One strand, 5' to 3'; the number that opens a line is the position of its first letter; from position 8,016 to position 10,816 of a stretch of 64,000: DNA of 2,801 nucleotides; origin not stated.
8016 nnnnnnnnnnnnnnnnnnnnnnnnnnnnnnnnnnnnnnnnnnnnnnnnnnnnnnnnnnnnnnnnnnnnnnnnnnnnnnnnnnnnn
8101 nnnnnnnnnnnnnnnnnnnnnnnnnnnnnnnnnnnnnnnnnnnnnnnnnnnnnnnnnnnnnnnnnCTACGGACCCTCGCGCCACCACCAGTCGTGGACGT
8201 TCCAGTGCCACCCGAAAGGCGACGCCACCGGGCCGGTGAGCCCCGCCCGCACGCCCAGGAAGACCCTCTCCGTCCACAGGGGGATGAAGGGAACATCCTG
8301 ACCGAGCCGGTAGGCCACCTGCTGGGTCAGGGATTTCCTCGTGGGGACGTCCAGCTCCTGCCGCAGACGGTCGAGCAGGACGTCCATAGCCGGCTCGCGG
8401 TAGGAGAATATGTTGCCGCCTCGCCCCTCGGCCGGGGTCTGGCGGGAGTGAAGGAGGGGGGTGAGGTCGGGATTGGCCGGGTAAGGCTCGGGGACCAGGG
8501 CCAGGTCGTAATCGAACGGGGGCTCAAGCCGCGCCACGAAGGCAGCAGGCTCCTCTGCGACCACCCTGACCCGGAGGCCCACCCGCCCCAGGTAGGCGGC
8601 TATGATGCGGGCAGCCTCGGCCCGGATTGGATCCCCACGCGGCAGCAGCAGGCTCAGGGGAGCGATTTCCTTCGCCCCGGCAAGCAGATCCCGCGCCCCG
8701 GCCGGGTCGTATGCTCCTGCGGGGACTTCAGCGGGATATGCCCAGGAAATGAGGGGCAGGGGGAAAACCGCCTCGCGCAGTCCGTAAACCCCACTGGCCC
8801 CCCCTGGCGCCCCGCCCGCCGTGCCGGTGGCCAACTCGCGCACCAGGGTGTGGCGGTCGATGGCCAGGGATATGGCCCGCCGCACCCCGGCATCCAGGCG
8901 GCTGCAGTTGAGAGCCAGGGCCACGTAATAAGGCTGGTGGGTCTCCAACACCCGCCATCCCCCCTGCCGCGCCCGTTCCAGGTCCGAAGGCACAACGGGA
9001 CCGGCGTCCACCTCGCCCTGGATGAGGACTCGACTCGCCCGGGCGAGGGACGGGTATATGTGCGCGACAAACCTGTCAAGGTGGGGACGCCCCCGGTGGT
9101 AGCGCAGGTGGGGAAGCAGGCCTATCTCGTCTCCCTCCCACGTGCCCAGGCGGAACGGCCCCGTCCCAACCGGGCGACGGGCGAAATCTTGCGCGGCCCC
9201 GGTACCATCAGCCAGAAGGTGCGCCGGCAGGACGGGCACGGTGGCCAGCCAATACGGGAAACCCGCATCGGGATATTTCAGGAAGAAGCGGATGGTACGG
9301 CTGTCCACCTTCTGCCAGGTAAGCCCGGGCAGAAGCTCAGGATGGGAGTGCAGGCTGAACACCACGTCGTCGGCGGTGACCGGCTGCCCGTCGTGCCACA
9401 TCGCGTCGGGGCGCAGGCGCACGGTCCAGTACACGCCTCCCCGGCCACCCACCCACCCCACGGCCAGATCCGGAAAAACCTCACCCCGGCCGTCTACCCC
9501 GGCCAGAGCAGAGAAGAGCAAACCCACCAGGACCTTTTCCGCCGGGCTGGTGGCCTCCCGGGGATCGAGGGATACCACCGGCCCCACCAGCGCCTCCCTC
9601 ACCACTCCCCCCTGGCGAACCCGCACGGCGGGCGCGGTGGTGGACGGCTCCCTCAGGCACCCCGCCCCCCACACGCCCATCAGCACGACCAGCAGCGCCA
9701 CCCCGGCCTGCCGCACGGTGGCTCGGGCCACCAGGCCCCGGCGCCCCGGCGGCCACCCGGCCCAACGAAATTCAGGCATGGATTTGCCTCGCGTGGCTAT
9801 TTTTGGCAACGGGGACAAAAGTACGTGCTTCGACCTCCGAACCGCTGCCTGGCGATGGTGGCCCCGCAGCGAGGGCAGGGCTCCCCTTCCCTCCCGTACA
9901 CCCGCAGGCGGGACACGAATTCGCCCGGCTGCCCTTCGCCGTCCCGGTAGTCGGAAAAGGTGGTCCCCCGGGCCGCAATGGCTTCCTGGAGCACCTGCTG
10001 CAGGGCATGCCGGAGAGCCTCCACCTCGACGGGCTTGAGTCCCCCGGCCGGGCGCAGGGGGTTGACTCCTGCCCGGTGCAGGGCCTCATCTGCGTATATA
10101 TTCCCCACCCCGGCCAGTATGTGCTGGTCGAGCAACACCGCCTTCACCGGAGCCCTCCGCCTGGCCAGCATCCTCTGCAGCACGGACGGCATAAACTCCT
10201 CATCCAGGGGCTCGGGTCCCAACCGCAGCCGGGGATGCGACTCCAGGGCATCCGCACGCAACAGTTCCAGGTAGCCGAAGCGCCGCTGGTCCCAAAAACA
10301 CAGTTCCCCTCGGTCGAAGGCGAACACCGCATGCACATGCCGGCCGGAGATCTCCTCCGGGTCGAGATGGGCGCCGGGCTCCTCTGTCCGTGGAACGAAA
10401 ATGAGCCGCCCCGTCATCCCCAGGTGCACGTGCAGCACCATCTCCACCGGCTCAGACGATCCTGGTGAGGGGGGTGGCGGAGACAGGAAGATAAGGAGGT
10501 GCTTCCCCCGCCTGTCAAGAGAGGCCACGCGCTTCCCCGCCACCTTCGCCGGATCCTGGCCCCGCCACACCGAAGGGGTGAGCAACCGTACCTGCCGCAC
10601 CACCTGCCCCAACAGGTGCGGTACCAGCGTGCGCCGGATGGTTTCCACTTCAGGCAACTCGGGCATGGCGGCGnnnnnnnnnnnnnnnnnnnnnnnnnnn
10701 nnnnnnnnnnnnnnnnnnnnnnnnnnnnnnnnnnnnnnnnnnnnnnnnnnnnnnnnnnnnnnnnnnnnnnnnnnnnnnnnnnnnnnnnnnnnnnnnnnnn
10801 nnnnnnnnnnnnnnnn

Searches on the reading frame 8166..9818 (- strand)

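Call 65: search_protein_families(library=pfam, proteins=[window:8166-9818:-], max_evalue=0.00001)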
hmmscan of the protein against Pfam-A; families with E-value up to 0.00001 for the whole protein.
window:8166-9818:- (550 aa): 1 family
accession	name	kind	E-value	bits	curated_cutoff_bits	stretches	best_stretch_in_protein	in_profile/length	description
PF00496.27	SBP_bac_5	-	6e-46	157.7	32.4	1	114-441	2-343/368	Bacterial extracellular solute-binding proteins, family 5 Middle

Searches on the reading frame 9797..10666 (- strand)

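Call 65: search_protein_families(library=pfam, proteins=[window:9797-10666:-], max_evalue=0.00001)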
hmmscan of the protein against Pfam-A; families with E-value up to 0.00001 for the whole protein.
window:9797-10666:- (289 aa): 3 families
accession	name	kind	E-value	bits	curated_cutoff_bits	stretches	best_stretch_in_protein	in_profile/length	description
PF01149.29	Fapy_DNA_glyco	-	4.9e-29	101.8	25.5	1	1-132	1-116/117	Formamidopyrimidine-DNA glycosylase N-terminal domain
PF06831.19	H2TH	-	3.7e-27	94.6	34.7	1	149-238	1-90/93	Formamidopyrimidine-DNA glycosylase H2TH domain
PF06827.20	zf-FPG_IleRS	-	3.3e-13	49.6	21.3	1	261-289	1-29/30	Zinc finger found in FPG and IleRS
